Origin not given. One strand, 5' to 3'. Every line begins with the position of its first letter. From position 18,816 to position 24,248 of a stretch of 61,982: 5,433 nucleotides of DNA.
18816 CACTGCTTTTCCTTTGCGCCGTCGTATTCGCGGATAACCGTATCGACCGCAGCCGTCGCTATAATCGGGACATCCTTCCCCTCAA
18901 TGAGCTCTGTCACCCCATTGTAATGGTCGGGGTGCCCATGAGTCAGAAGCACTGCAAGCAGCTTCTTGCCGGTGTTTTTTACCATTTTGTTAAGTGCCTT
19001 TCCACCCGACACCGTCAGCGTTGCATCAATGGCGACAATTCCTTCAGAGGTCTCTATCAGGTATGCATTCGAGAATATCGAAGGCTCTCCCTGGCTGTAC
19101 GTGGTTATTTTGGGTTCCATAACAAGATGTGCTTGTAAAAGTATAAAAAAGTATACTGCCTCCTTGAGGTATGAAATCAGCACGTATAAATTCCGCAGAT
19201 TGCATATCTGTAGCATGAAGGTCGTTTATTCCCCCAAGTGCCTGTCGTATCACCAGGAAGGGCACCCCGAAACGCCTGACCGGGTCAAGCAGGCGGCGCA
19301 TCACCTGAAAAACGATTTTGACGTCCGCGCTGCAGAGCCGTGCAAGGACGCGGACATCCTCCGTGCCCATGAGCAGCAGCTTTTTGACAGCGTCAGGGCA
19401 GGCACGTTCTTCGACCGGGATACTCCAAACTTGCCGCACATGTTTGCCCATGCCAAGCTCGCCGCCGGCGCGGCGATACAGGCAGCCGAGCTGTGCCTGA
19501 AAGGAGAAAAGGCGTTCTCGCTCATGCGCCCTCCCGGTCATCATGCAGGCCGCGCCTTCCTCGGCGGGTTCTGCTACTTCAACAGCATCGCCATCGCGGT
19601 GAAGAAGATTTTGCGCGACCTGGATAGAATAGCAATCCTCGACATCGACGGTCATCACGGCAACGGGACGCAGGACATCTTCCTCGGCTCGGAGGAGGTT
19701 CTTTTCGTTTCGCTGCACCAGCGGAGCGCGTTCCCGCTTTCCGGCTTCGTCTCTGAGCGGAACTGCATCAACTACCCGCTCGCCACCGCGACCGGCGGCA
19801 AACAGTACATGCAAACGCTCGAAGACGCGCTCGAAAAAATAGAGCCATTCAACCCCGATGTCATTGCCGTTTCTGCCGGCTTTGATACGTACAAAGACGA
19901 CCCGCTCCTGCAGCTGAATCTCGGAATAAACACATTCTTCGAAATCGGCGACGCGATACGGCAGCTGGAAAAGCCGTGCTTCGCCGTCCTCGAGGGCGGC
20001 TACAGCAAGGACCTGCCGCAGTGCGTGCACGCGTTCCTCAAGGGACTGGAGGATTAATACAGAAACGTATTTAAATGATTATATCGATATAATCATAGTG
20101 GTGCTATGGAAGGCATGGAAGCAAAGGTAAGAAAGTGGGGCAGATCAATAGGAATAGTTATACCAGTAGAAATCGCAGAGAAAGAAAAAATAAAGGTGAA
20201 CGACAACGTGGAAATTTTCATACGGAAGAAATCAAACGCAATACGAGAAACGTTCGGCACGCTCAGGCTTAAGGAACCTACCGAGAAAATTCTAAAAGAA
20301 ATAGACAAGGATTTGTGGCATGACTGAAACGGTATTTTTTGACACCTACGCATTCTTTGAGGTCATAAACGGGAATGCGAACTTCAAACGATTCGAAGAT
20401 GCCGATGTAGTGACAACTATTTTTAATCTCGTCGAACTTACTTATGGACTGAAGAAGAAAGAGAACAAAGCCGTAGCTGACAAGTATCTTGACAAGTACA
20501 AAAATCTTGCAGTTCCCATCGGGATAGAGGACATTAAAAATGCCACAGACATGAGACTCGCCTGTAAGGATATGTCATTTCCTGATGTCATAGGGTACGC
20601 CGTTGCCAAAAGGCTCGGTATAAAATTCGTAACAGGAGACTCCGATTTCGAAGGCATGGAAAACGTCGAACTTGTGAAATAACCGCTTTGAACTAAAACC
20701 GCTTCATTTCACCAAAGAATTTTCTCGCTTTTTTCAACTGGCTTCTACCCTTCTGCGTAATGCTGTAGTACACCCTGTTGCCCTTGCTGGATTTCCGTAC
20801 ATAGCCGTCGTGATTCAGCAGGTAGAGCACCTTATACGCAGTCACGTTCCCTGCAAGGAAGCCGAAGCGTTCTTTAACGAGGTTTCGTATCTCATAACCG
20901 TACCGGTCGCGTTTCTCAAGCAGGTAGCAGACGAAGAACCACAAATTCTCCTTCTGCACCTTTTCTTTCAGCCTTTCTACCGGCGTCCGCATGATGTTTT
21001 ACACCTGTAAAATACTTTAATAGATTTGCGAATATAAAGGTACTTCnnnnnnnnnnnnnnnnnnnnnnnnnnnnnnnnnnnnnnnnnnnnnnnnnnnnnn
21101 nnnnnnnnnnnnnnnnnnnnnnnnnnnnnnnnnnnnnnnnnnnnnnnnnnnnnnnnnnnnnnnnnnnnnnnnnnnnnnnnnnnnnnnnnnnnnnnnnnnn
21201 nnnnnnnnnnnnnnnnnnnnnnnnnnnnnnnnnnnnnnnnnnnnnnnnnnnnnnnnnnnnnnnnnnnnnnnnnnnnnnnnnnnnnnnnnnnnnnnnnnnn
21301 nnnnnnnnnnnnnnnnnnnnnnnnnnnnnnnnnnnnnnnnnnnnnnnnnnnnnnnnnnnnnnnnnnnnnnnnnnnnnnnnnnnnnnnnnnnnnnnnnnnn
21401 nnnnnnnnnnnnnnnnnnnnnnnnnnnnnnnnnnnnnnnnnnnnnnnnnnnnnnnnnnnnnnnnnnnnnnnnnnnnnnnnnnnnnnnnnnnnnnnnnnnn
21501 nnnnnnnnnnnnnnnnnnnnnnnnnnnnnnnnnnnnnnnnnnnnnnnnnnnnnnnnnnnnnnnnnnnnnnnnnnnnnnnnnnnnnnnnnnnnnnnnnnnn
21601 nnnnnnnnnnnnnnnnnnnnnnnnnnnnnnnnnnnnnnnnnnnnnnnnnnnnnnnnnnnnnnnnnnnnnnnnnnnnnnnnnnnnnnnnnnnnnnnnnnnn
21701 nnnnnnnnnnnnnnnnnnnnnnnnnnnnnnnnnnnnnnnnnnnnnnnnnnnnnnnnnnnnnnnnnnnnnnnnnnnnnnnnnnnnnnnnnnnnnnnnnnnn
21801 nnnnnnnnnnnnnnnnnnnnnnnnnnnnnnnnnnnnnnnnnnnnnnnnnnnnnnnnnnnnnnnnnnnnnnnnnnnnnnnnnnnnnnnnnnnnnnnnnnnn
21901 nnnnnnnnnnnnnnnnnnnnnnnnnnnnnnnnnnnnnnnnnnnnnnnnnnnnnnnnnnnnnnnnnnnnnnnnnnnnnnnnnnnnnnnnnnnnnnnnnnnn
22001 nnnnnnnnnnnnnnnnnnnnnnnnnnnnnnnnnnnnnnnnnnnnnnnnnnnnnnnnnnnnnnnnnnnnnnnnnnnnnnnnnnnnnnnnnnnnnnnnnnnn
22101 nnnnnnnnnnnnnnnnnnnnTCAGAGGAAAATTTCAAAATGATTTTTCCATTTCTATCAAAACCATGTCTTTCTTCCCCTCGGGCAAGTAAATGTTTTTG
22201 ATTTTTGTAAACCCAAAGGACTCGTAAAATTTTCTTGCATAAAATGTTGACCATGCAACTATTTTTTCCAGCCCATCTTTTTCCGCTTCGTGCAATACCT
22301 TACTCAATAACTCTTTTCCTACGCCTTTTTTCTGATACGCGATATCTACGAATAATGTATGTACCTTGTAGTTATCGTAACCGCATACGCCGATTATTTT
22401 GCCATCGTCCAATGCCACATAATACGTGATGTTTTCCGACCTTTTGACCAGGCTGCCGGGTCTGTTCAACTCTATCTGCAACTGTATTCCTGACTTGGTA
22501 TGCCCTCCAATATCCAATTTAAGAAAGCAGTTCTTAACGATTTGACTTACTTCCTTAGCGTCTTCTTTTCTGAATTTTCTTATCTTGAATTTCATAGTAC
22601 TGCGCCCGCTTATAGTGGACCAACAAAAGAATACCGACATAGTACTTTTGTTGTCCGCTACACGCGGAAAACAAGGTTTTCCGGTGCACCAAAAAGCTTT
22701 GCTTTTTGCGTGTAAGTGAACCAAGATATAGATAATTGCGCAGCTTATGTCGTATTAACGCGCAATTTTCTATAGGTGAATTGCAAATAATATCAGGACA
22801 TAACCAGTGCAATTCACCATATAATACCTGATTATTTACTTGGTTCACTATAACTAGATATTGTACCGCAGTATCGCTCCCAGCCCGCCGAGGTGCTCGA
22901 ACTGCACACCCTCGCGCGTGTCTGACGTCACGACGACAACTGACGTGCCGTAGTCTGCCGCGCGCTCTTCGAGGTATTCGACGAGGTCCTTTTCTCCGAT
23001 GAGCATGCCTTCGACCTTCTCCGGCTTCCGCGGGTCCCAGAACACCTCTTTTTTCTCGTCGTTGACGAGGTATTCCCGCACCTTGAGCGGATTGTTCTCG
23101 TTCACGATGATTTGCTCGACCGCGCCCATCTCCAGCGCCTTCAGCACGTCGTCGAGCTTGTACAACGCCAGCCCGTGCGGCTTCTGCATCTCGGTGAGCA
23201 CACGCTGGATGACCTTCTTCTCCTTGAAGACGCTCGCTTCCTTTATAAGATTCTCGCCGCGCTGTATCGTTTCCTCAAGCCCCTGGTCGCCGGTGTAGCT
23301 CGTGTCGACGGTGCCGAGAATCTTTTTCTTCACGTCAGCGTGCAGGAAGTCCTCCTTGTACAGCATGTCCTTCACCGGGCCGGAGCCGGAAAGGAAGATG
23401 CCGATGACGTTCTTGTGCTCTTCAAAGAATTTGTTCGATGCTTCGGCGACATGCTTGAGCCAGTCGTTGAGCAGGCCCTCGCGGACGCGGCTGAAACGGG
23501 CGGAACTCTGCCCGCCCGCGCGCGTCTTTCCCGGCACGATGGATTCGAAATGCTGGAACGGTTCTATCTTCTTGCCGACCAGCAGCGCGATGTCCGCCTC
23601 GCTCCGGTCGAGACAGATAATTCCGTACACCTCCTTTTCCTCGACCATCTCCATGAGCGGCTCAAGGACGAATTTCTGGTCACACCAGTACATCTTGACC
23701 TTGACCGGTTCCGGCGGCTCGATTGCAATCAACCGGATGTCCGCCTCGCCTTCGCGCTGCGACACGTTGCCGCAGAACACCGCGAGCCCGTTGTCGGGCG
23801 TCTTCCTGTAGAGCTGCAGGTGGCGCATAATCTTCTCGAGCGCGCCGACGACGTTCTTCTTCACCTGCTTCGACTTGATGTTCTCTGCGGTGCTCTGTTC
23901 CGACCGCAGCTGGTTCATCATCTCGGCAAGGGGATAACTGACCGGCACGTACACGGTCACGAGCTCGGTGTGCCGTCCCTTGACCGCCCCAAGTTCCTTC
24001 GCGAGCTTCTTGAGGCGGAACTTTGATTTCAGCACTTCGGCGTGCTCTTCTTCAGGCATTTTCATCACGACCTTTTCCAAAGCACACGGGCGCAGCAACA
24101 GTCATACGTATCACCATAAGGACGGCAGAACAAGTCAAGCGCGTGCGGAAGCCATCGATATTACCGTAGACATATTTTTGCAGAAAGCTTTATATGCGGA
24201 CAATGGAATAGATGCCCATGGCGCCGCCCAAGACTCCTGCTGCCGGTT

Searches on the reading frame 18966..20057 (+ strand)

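Call 34: search_protein_families(library=pfam, max_evalue=0.001, proteins=[window:18966-20057:+])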
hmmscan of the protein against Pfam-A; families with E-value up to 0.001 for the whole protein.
window:18966-20057:+ (363 aa): 1 family
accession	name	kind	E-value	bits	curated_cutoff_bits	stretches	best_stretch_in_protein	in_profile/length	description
PF00850.24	Hist_deacetyl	-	8.1e-66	222.8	27.9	1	100-360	1-297/298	Histone deacetylase domain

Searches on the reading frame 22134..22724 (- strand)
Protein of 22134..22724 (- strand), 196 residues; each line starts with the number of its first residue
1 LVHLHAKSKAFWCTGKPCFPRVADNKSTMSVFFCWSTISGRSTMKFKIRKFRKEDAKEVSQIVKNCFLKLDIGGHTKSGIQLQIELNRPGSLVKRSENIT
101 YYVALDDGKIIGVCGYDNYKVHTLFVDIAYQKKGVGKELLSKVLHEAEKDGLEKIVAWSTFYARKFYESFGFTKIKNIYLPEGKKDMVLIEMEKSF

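Call 77: search_protein_families(library=pfam, max_evalue=0.001, proteins=[window:22134-22724:-])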
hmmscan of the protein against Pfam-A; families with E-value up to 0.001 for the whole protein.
window:22134-22724:- (196 aa): 5 families
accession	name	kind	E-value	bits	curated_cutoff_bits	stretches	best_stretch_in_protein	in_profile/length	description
PF13673.13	Acetyltransf_10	-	3.3e-17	63.1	23.6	1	96-183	28-118/128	Acetyltransferase (GNAT) domain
PF13508.13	Acetyltransf_7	-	4e-15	56.4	27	1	99-173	3-83/84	Acetyltransferase (GNAT) domain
PF00583.31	Acetyltransf_1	-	4.4e-14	53.2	20.7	1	96-172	31-116/116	Acetyltransferase (GNAT) family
PF13527.13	Acetyltransf_9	-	1.3e-06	28.8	25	1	48-174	2-126/127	Acetyltransferase (GNAT) domain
PF14542.12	Acetyltransf_CG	-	5.6e-06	26.8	30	1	101-166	2-71/80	GCN5-related N-acetyl-transferase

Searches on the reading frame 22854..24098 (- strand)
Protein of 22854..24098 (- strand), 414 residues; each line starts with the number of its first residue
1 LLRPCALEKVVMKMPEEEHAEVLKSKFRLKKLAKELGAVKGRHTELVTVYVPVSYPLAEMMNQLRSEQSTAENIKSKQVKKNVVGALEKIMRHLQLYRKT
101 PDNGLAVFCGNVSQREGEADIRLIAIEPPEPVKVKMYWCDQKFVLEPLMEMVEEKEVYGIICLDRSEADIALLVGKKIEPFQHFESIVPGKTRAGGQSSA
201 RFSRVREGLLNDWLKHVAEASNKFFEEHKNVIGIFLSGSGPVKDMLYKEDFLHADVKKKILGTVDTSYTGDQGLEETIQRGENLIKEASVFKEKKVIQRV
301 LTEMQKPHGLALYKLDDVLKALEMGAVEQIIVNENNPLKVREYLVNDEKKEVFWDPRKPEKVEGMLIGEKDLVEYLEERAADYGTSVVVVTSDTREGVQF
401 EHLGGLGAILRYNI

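Call 34: search_protein_families(library=pfam, max_evalue=0.001, proteins=[window:22854-24098:-])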
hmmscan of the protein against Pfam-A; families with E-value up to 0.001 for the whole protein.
window:22854-24098:- (414 aa): 5 families
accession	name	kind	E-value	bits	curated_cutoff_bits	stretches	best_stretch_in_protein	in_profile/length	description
PF03464.20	eRF1_2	-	1.4e-33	116.5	27.1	1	158-286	2-132/133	eRF1 domain 2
PF03465.20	eRF1_3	-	1.6e-21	77.3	25.8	1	291-414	2-106/106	eRF1 domain 3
PF03463.20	eRF1_1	-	4e-16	59.5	23.8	1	30-152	1-123/123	eRF1 domain 1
PF18854.6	baeRF_family10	-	1.7e-10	41.8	27.1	1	145-264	3-123/143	Bacterial archaeo-eukaryotic release factor family 10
PF18859.6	acVLRF1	-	4.2e-10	40.4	27.1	1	161-276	5-119/130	Actinobacteria/chloroflexi VLRF1 release factor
